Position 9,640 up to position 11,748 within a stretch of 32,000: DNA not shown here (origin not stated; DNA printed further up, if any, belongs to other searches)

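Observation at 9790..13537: Translationally coupled pair of Asn/Tyr-rich, N-terminally anchored lectin-fold proteins: candidate cell-surface or host-attachment module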

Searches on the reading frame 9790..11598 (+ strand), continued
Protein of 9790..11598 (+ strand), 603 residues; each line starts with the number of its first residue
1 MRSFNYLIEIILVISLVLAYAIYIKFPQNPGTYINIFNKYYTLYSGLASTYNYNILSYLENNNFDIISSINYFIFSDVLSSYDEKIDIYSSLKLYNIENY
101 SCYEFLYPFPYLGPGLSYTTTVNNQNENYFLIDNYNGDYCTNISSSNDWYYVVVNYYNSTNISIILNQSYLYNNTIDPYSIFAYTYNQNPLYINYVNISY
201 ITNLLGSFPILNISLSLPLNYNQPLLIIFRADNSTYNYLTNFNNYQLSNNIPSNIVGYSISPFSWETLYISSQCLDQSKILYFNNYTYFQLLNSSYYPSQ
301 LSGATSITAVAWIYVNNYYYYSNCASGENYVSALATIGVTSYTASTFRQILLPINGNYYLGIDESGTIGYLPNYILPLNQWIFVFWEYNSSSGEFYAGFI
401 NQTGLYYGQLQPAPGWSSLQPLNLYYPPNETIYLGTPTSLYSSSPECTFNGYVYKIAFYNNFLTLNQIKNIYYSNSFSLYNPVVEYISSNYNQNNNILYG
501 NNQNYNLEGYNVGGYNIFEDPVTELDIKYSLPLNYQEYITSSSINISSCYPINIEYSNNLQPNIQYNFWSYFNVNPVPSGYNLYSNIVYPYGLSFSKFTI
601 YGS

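Call 123: search_dna_similar(query=P0006, collection=phages, mode=protein, max_evalue=1, max_rows=10)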
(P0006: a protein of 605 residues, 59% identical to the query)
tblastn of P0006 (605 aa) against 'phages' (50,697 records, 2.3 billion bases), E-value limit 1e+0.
No match.
